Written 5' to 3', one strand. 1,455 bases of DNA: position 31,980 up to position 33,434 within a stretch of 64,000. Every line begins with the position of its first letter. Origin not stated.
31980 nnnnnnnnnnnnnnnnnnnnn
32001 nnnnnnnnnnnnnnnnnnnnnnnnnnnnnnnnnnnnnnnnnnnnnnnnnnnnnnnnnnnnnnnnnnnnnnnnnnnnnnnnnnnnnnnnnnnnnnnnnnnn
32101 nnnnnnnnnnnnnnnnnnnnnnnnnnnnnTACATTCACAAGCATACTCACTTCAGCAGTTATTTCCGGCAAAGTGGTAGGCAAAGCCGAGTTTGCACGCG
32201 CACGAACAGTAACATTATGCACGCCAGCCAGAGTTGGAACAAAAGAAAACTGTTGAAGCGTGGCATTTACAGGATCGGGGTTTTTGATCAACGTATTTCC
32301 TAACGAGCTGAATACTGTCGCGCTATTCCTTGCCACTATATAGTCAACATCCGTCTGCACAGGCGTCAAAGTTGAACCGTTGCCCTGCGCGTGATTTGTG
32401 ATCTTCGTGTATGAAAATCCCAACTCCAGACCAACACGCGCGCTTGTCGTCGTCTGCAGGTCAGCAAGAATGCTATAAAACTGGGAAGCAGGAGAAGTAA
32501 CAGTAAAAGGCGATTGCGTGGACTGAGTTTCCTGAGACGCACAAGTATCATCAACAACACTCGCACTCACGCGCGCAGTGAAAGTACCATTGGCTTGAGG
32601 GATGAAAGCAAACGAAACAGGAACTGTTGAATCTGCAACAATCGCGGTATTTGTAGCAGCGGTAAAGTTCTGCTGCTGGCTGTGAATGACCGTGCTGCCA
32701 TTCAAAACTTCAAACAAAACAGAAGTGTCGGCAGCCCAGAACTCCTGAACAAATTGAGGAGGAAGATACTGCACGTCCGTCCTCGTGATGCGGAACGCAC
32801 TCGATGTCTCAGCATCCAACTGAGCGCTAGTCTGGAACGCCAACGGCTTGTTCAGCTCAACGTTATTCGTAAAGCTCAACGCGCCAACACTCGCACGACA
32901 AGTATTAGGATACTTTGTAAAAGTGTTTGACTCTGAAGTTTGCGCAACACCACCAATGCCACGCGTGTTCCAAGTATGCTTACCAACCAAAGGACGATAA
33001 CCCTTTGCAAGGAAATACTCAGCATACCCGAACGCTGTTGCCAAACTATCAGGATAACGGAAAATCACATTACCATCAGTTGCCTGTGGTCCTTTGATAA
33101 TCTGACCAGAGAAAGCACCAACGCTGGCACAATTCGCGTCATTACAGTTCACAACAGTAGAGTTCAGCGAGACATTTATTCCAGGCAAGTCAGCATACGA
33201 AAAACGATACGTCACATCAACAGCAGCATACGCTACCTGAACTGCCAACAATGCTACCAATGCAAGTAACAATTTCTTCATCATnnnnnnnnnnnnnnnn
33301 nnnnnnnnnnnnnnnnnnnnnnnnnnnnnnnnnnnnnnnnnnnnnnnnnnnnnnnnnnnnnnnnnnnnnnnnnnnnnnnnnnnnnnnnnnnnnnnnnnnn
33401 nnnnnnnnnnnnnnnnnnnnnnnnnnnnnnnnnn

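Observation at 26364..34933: Second giant glycoprotein-like surface protein, translationally coupled to a Tat lipoprotein with a (PS)n stalk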

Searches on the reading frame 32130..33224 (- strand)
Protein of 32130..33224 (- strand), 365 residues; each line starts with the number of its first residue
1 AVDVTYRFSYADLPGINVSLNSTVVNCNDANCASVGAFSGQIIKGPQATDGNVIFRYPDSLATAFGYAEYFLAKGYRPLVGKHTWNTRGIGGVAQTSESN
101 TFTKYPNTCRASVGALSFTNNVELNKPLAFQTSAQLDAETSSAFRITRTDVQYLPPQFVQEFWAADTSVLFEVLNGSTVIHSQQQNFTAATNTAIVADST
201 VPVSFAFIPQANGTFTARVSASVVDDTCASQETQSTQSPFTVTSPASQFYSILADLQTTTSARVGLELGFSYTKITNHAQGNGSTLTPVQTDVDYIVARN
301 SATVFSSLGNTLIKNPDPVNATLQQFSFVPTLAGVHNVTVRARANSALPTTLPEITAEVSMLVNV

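Call 87: search_protein_families(library=pfam, proteins=[window:32130-33224:-], max_evalue=1)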
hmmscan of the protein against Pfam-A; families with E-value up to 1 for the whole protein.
window:32130-33224:- (365 aa): 1 family
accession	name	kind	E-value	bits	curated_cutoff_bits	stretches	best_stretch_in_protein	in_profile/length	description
PF22060.2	Cep192_D1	-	6.1e-05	23.2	27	1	168-232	42-106/123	Cep192 domain 1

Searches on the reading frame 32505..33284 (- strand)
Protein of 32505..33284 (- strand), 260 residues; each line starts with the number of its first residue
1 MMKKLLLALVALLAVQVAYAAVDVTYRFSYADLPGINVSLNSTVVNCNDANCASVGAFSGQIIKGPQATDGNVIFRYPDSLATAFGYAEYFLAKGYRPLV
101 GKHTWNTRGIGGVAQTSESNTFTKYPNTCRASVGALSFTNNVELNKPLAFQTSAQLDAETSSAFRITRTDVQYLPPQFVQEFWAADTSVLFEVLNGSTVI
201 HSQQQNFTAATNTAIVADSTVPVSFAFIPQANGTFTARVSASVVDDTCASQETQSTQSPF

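Call 36: find_related_loci(query=A3, collection=genome_contigs, flank=8000)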
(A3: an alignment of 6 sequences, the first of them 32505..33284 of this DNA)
Query A3 (260 aa) in genome_contigs; peptide patterns used: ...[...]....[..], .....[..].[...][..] (x = any residue, [..] = any of these).
24 stretches matched a pattern; 5 encode a relative of the query (tblastn E <= 1e-3); 5 distinct loci.
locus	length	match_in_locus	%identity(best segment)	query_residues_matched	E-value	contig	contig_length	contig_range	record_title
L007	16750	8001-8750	63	2-260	3e-106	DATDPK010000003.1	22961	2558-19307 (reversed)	MAG TPA_asm: Candidatus Nanoarchaeia archaeon isolate SMAG_U7919 k141_751707, whole genome shotgun sequence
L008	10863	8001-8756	52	2-260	2e-82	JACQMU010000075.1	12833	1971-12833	MAG: Candidatus Woesearchaeota archaeon isolate NC_groundwater_1237_Ag_S-0.1um_39_34 S_p1_S3_coassembly_k141_1120478, wh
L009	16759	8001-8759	53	2-260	1e-78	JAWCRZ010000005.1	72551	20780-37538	MAG: Candidatus Woesearchaeota archaeon isolate JZ-2_202007_bins_87 JZ-2_202007_bins_87_scaffold_5, whole genome shotgun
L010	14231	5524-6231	53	18-260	5e-78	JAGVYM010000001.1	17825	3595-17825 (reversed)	Candidatus Woesearchaeota archaeon isolate RIFCSPLOWO2_01_FULL_45_21 rifcsplowo2_01_scaffold_6263, whole genome shotgun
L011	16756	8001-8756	48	2-260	3e-72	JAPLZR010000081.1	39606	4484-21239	MAG: Candidatus Woesearchaeota archaeon isolate LacPavin_0920_SED4_MAG_42_9 LacPavin_0920_SED4_scaffold_546271, whole ge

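Call 38: find_related_loci(query=A3, collection=metagenome_contigs, flank=6000)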
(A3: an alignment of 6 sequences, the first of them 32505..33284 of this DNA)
Query A3 (260 aa) in metagenome_contigs; peptide patterns used: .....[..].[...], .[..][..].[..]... (x = any residue, [..] = any of these).
301 stretches matched a pattern; 2 encode a relative of the query (tblastn E <= 1e-3); 2 distinct loci.
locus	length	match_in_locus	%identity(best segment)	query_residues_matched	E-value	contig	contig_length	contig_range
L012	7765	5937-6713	53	2-260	2e-85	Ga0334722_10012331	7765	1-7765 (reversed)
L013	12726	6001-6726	50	5-254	1e-83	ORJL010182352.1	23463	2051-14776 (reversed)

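Call 47: search_solved_structures(query=A3, max_evalue=10)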
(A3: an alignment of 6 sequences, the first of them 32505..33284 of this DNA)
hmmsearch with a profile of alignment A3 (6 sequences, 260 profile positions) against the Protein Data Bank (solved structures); distinct sequences matched with E-value up to 10: 2.
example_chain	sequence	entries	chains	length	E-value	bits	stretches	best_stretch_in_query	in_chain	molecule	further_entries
6hox_A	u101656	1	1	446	0.7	12.5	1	182-231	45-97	Binding domain (Hc) of Paraclostridial Mosquitocidal Protein 1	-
3n8u_A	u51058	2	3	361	0.79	12.3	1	133-219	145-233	imelysin peptidase | Imelysin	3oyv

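Call 53: find_homologous_proteins(query=A3, max_evalue=0.001)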
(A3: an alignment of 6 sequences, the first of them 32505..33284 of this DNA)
Query A3 (6 sequences) (260 aa, profile of the alignment): 1 proteins with E <= 0.001 among 8000 candidates.
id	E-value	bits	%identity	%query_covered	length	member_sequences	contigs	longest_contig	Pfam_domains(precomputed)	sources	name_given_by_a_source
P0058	2.8e-96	340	51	100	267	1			-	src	-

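Call 55: search_protein_families(library=pfam, proteins=[L012:5394-5930:+], max_evalue=0.01)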
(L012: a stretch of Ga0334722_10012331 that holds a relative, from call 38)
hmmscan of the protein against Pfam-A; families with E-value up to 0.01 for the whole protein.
L012:5394-5930:+ (179 aa): 1 family
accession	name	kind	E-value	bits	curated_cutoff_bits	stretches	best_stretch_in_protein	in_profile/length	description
PF05345.18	He_PIG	-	4.5e-08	33.9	24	1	52-144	1-95/96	Putative Ig domain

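Call 78: search_protein_families(library=ncbifam, proteins=[L012:5394-5930:+], max_evalue=0.01)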
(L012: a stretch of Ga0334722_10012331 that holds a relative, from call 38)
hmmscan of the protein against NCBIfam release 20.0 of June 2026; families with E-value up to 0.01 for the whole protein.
L012:5394-5930:+ (179 aa): 0 families

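Call 87: search_protein_families(library=pfam, proteins=[L007:8001-9200:+, L009:8001-9200:+], max_evalue=1)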
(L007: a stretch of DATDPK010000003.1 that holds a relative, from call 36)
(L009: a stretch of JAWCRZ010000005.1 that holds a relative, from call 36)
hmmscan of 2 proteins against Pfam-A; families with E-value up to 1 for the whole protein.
L007:8001-9200:+ (400 aa): 8 families
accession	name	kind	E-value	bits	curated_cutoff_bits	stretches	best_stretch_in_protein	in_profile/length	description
PF13584.12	BatD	-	0.00048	21.1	24.1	2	269-351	2-72/92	BatD DUF11 like domain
PF00630.25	Filamin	-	0.0044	18.3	26.9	1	332-356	60-84/93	Filamin/ABP280 repeat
PF07495.19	Y_Y_Y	-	0.0048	17.2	26.6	0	335-358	26-50/65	Y_Y_Y domain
PF10646.14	Germane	-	0.015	16.3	23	1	217-294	3-82/117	Sporulation and spore germination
PF22060.2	Cep192_D1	-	0.031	14.5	27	1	325-371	68-112/123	Cep192 domain 1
PF07705.17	CARDB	-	0.17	12.5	22.7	0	199-230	54-82/101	CARDB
PF13389.11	DUF4107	-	0.21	12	27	1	75-111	122-158/167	Protein of unknown function (DUF4107)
PF23616.1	Ig_GEX2_N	-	0.44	11.1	27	1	276-354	15-91/105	GEX2 N-terminal Ig-like domain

L009:8001-9200:+ (400 aa): 3 families
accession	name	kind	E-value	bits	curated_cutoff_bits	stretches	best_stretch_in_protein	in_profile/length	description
PF00630.25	Filamin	-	0.032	15.5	26.9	0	335-356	60-81/93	Filamin/ABP280 repeat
PF13584.12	BatD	-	0.098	13.7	24.1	0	273-354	3-72/92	BatD DUF11 like domain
PF00801.26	PKD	-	0.32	11.5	23.5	0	213-235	48-66/80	PKD domain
